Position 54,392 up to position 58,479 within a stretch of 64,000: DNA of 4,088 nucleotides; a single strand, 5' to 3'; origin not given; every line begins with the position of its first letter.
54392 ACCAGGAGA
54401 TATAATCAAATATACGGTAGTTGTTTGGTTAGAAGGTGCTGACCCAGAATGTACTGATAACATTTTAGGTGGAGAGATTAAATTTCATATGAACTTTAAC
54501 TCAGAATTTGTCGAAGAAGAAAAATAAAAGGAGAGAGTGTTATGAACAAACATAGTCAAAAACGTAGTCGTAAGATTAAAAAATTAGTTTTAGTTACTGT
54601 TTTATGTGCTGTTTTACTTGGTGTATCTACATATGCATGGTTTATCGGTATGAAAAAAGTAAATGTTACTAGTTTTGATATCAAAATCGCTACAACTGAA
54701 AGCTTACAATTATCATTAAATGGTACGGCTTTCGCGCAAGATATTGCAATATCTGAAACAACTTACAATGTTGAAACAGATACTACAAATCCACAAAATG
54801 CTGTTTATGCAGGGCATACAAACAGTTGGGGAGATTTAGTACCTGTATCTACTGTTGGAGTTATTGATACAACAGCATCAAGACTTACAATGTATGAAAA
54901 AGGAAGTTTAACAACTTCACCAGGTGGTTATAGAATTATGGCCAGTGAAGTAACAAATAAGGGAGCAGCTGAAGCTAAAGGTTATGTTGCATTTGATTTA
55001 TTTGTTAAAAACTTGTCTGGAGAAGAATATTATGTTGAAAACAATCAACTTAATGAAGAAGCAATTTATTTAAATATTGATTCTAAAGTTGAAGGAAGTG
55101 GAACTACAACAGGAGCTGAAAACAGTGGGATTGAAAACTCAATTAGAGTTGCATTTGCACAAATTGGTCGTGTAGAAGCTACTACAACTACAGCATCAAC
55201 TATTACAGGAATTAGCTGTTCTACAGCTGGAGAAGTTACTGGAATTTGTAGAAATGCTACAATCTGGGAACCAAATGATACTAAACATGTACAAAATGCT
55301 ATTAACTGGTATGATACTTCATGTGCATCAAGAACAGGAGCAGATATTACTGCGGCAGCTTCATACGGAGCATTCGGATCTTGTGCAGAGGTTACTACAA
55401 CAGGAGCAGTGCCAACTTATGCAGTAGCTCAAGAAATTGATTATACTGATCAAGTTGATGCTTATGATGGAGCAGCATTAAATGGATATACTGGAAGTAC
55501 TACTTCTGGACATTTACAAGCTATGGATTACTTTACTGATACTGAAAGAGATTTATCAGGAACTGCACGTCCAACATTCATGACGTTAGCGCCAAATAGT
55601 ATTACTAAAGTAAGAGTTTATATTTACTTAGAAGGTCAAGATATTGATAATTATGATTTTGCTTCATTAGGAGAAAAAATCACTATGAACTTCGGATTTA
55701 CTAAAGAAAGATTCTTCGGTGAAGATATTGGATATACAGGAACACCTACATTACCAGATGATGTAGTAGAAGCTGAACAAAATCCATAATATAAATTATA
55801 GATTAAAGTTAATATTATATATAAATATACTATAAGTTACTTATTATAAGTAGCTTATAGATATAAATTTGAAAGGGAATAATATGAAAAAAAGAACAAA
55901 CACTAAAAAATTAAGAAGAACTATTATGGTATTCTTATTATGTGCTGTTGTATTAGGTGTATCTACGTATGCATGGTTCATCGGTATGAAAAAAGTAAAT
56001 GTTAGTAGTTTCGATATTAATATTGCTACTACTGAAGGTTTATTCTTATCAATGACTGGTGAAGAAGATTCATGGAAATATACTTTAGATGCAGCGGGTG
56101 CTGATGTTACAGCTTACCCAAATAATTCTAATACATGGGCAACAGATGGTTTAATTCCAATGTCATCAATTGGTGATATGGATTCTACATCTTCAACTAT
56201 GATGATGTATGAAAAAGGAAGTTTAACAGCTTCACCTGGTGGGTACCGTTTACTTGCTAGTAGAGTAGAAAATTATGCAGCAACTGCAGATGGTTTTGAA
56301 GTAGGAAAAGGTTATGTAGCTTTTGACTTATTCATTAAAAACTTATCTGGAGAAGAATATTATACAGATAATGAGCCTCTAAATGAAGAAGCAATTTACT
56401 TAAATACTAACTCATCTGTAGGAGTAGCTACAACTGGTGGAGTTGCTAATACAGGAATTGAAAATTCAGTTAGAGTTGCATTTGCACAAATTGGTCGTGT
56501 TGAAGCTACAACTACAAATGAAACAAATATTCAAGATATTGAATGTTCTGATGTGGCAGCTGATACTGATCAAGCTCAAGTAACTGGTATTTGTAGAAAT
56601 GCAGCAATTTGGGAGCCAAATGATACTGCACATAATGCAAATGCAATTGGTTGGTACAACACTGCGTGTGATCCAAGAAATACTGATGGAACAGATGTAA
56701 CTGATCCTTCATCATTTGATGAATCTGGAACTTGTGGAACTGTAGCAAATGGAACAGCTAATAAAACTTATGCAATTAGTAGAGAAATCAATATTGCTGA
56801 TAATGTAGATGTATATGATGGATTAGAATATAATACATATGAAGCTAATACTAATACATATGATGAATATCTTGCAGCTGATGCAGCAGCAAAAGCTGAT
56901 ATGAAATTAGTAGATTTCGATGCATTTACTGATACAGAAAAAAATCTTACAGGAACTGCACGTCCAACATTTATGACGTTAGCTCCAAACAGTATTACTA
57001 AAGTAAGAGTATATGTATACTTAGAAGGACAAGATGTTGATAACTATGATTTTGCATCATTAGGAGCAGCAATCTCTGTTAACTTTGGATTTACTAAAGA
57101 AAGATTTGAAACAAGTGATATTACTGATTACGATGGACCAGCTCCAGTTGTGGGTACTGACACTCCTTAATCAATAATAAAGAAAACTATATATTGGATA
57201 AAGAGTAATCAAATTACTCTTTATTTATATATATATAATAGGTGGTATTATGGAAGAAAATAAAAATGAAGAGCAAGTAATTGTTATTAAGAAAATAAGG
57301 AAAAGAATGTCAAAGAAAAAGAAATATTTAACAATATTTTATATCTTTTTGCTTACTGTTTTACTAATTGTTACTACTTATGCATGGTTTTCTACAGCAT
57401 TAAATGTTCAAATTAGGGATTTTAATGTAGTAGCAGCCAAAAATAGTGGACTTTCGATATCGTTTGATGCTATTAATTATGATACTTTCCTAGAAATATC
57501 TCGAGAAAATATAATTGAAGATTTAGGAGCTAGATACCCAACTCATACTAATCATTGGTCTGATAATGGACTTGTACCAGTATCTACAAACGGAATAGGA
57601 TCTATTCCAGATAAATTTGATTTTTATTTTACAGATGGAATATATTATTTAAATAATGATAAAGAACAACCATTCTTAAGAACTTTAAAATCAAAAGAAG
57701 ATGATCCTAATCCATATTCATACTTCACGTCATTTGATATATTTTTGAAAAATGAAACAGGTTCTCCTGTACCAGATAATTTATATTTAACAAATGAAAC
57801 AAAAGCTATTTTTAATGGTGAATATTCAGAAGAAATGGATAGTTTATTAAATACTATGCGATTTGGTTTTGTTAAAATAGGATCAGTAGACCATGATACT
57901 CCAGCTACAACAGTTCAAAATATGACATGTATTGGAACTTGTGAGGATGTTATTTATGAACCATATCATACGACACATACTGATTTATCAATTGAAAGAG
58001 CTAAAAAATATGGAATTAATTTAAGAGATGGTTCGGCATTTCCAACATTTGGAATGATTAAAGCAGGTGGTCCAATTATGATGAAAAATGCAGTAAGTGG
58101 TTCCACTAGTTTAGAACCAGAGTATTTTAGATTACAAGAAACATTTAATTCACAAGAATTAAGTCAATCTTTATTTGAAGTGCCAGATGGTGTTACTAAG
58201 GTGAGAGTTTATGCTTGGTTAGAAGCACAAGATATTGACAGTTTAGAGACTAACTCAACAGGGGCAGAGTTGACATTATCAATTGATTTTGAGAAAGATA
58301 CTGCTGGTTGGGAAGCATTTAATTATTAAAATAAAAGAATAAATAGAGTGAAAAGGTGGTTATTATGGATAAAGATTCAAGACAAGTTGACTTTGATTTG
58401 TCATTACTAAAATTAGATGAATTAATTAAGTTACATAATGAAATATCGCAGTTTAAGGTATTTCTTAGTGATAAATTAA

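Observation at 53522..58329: Second, distant locus of three large paralogous exported proteins with YAWF SipW-cognate-like signals, under a consensus promoter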

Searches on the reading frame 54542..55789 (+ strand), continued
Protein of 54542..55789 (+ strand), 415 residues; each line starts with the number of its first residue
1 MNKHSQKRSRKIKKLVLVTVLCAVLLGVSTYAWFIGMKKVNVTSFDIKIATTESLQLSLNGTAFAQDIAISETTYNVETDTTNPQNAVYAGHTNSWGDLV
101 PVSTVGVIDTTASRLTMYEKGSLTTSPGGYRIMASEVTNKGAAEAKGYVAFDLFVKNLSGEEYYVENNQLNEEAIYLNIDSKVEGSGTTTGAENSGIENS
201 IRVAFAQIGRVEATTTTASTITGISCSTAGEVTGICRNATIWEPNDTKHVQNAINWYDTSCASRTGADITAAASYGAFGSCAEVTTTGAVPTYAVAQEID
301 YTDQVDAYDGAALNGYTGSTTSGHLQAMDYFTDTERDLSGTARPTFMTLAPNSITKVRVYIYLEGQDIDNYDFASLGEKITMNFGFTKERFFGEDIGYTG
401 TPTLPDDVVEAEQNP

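Call 38: search_protein_families(library=pfam, proteins=[L002:19280-19822:+, L002:19830-20705:+, L064:15350-15880:+, L002:8546-9103:+, P0132, P0178, P0261, P0173, P0168, P0154], max_evalue=0.01)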
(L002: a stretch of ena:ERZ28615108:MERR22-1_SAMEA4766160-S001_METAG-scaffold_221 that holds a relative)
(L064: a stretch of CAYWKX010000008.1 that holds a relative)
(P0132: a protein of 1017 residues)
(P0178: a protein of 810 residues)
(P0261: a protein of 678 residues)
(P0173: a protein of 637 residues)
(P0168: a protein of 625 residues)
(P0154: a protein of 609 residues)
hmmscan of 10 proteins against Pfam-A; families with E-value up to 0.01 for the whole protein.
L002:19280-19822:+ (180 aa): 0 families

L002:19830-20705:+ (291 aa): 0 families

L064:15350-15880:+ (176 aa): 0 families

L002:8546-9103:+ (185 aa): 0 families

P0132 (1017 aa): 1 family
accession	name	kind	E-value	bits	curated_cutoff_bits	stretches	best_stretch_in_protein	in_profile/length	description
PF12810.13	ALK_LTK_GRD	-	1.3e-19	71.7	24.5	1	788-1013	6-243/243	ALK/LTK, Glycine-rich domain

P0178 (810 aa): 1 family
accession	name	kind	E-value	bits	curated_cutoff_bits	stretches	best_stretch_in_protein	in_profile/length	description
PF18998.6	Flg_new_2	-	1.6e-19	70.1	23.6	4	751-804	19-71/73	Divergent InlB B-repeat domain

P0261 (678 aa): 0 families

P0173 (637 aa): 1 family
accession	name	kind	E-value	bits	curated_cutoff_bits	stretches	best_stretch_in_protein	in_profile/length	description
PF19789.6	DUF6273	-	4.5e-11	43.4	23.5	1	483-636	26-170/172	Domain of unknown function (DUF6273)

P0168 (625 aa): 1 family
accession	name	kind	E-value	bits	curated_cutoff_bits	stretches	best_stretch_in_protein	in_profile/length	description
PF19789.6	DUF6273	-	7.2e-15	55.7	23.5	1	478-624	24-170/172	Domain of unknown function (DUF6273)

P0154 (609 aa): 0 families

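Call 53: search_protein_families(library=pfam, alignment_id=A2, max_evalue=10)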
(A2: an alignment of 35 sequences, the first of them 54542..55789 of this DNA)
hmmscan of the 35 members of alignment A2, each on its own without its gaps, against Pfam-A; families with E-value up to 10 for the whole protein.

A. member 1, window:54542-55789:+ (415 aa): 1 family
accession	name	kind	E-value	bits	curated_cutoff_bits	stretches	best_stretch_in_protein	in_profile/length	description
PF13131.11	DUF3951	-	0.21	12.3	26.3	0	147-164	20-37/52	Protein of unknown function (DUF3951)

B. families by the number of members that match (of 35 scanned): 18 families
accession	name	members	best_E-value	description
PF13131.11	DUF3951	14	0.023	Protein of unknown function (DUF3951)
PF09813.14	Coa3_cc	3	0.059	Cytochrome c oxidase assembly factor 3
PF04385.20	FAINT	1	0.0026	Domain of unknown function, DUF529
PF04811.21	Sec23_trunk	1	0.0058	Sec23/Sec24 trunk domain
PF08875.16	DUF1833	1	0.007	Domain of unknown function (DUF1833)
PF13347.12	MFS_2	1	0.012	MFS/sugar transport protein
PF17224.9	DUF5300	1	0.05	Domain of unknown function (DUF5300)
PF23695.1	YncO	1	0.052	YncO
PF04415.17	DUF515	1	0.058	Protein of unknown function (DUF515)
PF11614.14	FixG_C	1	0.064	IG-like fold at C-terminal of FixG, putative oxidoreductase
PF13786.12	DUF4179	1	0.075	Domain of unknown function (DUF4179)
PF10251.14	PEN-2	1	0.088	Presenilin enhancer-2 subunit of gamma secretase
PF08547.18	CIA30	1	0.12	Complex I intermediate-associated protein 30 (CIA30)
PF23148.1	Gp77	1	0.18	Podophage GP4 fiber-tail adaptor protein gp77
PF17402.7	DUF5408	1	0.27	Family of unknown function (DUF5408)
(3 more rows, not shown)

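Call 78: search_protein_families(library=padloc, proteins=[window:54542-55789:+], max_evalue=0.01)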
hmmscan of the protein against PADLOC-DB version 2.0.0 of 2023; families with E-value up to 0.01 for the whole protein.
window:54542-55789:+ (415 aa): 0 families

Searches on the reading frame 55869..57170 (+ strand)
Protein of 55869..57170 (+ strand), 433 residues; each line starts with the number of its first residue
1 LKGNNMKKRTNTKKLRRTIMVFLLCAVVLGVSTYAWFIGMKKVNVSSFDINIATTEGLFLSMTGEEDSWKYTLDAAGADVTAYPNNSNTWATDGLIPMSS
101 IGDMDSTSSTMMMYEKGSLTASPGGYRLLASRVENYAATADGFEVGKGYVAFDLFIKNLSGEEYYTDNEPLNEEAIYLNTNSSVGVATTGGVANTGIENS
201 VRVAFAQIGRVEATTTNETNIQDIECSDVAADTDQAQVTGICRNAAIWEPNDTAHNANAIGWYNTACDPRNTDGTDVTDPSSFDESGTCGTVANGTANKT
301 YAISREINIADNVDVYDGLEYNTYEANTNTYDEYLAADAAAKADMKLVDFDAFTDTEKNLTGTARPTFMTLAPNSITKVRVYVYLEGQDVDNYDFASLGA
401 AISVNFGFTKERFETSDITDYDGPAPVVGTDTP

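Call 3: search_protein_families(library=pfam, proteins=[window:55869-57170:+], max_evalue=1)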
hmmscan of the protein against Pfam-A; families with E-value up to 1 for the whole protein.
window:55869-57170:+ (433 aa): 2 families
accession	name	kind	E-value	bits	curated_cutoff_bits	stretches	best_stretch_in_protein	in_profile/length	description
PF23148.1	Gp77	-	0.18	12.8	27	0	267-311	30-73/84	Podophage GP4 fiber-tail adaptor protein gp77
PF13131.11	DUF3951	-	0.26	12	26.3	0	148-166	20-38/52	Protein of unknown function (DUF3951)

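Call 4: search_protein_families(library=ncbifam, proteins=[window:55869-57170:+], max_evalue=1)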
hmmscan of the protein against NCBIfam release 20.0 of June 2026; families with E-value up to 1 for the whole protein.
window:55869-57170:+ (433 aa): 1 family
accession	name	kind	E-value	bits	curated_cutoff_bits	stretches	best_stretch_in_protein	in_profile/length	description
TIGR04489.1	exosort_XrtO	exception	0.22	10.3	250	1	8-86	46-119/451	exosortase O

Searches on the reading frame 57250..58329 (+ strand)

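Call 3: search_protein_families(library=pfam, proteins=[window:57250-58329:+], max_evalue=1)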
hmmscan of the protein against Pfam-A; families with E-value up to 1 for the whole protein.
window:57250-58329:+ (359 aa): 2 families
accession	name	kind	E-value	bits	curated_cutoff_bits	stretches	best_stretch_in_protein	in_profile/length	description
PF13347.12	MFS_2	-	0.012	14.6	27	1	11-82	277-350/427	MFS/sugar transport protein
PF23695.1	YncO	-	0.052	13.9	27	1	26-45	20-39/61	YncO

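Call 4: search_protein_families(library=ncbifam, proteins=[window:57250-58329:+], max_evalue=1)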
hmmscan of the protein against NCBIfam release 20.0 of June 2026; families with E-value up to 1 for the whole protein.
window:57250-58329:+ (359 aa): 2 families
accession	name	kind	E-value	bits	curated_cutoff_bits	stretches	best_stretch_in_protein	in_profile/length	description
NF041534.1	rodZ_Strepcoccus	equivalog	0.052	12.7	375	1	14-46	91-127/275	cytoskeleton protein RodZ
NF006531.0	PRK09004.1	equivalog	0.11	12.2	158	0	197-225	77-105/146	FMN-binding protein MioC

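Call 78: search_protein_families(library=padloc, proteins=[window:57250-58329:+], max_evalue=0.01)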
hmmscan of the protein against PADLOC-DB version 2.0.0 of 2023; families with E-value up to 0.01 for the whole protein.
window:57250-58329:+ (359 aa): 0 families
